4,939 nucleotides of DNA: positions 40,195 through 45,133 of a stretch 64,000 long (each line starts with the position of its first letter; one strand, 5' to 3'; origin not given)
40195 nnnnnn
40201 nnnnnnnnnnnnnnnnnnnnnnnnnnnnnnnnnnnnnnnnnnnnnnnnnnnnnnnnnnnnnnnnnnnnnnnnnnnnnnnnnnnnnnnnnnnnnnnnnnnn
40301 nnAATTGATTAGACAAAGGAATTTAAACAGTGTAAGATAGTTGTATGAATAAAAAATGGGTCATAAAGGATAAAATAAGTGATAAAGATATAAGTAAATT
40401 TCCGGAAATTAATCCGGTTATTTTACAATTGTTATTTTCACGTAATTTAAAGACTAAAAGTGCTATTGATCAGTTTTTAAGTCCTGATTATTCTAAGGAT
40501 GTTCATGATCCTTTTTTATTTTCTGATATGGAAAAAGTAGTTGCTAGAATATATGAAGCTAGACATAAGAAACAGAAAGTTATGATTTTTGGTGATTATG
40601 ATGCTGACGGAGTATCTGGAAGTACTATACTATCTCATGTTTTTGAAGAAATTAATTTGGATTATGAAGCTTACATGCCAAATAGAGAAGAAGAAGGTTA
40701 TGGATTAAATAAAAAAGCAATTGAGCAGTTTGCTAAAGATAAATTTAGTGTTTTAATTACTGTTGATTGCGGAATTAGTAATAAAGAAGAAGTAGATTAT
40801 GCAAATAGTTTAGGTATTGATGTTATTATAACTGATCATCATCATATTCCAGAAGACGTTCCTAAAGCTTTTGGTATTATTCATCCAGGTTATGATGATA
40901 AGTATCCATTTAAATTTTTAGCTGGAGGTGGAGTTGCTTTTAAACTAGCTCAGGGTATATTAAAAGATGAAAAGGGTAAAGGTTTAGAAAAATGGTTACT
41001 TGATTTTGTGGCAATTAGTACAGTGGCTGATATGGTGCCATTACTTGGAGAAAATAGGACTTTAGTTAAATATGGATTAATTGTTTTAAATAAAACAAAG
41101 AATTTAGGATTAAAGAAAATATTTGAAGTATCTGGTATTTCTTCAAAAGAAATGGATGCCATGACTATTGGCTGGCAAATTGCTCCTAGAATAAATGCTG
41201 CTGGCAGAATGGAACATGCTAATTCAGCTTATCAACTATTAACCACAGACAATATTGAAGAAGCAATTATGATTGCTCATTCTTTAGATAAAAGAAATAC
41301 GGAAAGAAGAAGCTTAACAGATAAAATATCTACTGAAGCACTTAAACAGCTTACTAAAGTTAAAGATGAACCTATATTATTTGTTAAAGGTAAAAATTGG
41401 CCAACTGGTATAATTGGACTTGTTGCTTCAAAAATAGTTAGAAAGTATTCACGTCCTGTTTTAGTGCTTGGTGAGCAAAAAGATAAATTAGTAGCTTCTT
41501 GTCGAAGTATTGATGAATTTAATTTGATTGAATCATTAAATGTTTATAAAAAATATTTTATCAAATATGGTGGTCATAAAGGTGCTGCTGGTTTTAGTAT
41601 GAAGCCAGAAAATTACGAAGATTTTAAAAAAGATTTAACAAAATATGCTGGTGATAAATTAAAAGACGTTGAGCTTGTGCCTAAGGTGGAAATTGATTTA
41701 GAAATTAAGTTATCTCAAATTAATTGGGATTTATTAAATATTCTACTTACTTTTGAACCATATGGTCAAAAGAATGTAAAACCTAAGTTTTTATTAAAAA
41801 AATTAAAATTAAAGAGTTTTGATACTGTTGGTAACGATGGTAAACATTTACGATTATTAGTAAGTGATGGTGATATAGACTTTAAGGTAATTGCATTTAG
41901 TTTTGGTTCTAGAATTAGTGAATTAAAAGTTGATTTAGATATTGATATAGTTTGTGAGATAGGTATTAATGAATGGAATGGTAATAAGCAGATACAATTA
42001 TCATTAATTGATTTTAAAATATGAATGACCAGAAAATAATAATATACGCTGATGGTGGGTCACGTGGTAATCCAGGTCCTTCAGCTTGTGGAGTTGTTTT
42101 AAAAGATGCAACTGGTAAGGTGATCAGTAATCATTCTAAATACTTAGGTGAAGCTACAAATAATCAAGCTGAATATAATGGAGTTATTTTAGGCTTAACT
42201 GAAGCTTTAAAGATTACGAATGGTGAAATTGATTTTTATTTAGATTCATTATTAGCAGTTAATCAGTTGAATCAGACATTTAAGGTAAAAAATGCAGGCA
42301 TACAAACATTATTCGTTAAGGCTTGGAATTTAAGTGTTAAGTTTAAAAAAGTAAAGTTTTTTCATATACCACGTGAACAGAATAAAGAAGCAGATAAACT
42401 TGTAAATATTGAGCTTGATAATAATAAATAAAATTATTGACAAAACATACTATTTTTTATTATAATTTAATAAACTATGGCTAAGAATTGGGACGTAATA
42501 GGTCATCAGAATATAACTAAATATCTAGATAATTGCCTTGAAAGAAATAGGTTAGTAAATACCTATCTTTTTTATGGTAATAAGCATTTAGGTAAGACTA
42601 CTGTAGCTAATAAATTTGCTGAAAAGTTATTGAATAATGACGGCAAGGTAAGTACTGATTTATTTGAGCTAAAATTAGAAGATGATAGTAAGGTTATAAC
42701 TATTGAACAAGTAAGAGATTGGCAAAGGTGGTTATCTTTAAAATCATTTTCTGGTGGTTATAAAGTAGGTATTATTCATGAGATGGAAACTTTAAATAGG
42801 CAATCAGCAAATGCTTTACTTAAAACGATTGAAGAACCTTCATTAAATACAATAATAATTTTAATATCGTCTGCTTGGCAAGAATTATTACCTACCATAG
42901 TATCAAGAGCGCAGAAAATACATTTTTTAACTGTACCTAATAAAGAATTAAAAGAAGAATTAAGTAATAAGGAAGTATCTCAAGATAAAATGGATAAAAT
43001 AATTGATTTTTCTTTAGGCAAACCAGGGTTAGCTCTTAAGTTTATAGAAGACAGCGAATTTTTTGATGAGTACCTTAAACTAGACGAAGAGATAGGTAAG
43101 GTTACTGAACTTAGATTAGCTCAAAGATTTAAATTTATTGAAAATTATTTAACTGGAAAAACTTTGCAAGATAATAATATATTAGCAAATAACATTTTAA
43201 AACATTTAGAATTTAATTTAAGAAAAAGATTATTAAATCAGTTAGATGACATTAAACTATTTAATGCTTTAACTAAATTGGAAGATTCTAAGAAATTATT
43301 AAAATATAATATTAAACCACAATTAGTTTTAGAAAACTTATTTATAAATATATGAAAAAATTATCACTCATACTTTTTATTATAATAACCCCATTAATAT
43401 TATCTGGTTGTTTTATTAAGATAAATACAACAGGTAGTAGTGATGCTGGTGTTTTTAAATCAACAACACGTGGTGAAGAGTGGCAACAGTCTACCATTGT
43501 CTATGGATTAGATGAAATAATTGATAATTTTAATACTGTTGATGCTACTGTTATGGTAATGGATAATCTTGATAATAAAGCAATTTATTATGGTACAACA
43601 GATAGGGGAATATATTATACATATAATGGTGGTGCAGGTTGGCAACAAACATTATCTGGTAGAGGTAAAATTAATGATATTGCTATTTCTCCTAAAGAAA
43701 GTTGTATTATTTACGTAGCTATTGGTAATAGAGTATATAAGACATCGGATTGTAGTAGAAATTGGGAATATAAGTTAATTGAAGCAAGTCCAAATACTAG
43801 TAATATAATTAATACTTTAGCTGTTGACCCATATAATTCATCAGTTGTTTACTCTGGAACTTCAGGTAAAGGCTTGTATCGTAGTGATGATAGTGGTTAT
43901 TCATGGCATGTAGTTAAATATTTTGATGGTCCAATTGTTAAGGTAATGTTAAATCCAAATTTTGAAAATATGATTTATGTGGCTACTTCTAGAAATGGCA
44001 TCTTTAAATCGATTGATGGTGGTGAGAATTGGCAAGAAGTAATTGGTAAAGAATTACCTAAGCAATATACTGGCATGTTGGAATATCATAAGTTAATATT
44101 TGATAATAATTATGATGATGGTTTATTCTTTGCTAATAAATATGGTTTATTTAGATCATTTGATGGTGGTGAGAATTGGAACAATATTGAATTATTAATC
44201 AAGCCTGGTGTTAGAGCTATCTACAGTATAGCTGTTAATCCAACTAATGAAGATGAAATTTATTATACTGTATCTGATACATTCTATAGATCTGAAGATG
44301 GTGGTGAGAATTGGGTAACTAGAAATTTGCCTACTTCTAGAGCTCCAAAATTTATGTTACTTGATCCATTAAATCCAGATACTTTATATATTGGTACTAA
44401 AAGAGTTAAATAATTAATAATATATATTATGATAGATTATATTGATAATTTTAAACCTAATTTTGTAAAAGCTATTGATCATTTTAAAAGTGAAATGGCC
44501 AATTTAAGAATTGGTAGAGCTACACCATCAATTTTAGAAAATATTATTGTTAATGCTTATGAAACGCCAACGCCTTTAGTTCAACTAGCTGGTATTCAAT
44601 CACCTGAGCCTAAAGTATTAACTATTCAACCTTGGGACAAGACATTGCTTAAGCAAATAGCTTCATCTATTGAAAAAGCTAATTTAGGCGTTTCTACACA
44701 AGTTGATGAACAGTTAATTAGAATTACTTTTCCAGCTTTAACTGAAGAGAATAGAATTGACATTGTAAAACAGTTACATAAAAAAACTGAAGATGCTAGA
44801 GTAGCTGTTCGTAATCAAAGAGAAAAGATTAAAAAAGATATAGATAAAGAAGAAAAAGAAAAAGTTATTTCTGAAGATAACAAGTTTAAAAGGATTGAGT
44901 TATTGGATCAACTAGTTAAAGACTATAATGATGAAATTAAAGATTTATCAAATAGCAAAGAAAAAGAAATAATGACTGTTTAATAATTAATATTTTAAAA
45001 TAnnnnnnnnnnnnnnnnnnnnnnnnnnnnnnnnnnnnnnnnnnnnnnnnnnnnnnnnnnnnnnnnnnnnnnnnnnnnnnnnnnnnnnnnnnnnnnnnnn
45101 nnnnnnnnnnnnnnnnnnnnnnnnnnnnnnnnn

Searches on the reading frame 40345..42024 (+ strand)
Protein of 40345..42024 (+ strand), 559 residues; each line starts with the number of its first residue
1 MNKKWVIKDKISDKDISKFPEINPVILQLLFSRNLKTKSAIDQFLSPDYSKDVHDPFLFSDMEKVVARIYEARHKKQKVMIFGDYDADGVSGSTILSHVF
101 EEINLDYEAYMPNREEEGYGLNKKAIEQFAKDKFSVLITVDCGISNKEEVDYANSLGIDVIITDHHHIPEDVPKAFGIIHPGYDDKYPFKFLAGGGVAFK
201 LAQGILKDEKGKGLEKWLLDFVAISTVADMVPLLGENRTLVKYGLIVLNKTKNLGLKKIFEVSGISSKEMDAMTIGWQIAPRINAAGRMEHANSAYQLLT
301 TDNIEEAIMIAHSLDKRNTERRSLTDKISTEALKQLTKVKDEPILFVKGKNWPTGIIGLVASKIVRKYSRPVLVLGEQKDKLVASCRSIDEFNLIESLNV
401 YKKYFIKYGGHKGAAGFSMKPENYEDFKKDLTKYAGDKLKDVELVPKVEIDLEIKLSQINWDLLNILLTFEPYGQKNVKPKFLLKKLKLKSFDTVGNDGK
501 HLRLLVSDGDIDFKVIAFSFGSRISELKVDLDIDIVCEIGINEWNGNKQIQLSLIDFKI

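Call 38: search_protein_families(library=pfam, proteins=[window:40345-42024:+], max_evalue=0.001)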
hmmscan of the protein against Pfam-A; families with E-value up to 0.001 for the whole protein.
window:40345-42024:+ (559 aa): 3 families
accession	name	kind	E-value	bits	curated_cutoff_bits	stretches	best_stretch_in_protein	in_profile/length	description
PF17768.7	RecJ_OB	-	6.7e-28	97.3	27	1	450-556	1-107/107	RecJ OB domain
PF01368.27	DHH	-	1.8e-23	83.6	28.1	1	78-225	1-124/125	DHH family, N-terminal domain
PF02272.25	DHHA1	-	6.8e-12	46.2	25.9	1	344-435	4-100/102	DHHA1 domain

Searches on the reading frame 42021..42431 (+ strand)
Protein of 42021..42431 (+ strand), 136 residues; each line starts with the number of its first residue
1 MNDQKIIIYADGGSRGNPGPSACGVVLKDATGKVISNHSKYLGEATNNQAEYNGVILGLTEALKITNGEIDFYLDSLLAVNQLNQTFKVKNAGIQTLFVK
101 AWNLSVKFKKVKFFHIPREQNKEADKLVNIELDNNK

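Call 38: search_protein_families(library=pfam, proteins=[window:42021-42431:+], max_evalue=0.001)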
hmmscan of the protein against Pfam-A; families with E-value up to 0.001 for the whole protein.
window:42021-42431:+ (136 aa): 2 families
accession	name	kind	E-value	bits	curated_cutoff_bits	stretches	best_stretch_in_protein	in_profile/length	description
PF13456.12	RVT_3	-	2e-23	83.1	21.6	1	11-129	3-121/123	Reverse transcriptase-like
PF00075.30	RNase_H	-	8.9e-12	45.8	25.8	1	4-129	2-137/141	RNase H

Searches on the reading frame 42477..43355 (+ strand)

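Call 38: search_protein_families(library=pfam, proteins=[window:42477-43355:+], max_evalue=0.001)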
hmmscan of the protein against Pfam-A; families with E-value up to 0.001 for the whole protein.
window:42477-43355:+ (292 aa): 2 families
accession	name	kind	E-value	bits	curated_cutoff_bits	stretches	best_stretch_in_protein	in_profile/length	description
PF13177.12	DNA_pol3_delta2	-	5.7e-33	114.6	27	1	10-151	2-158/161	DNA polymerase III, delta subunit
PF00004.35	AAA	-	5.5e-06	27.3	21.2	1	30-150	1-128/131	ATPase family associated with various cellular activities (AAA)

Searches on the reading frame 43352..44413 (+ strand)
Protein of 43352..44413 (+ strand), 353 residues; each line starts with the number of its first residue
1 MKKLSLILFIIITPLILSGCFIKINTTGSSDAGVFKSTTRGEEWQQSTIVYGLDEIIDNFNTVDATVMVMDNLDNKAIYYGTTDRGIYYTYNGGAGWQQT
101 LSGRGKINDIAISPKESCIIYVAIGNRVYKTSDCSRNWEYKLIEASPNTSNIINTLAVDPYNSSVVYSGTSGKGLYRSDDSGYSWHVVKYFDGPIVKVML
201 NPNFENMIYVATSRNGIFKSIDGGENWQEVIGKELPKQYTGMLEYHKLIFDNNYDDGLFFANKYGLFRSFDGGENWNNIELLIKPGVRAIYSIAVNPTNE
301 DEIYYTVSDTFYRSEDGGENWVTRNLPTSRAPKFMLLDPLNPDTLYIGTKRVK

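Call 38: search_protein_families(library=pfam, proteins=[window:43352-44413:+], max_evalue=0.001)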
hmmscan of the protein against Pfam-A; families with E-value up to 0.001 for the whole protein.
window:43352-44413:+ (353 aa): 3 families
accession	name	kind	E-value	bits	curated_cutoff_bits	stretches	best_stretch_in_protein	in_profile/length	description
PF15902.12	Sortilin-Vps10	-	6.7e-24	84.9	33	2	175-247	3-77/446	Sortilin, neurotensin receptor 3,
PF14870.12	PSII_BNR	-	1.9e-08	34.4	27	1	208-322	31-138/303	Photosynthesis system II assembly factor YCF48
PF02012.26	BNR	-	9.4e-07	28.3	27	0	267-277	1-11/12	BNR/Asp-box repeat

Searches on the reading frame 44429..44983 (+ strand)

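Call 38: search_protein_families(library=pfam, proteins=[window:44429-44983:+], max_evalue=0.001)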
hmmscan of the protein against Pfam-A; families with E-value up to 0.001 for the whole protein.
window:44429-44983:+ (184 aa): 1 family
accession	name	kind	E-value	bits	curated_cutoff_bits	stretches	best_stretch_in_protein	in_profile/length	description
PF01765.24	RRF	-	1.3e-50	171.8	29.7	1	19-182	1-164/164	Ribosome recycling factor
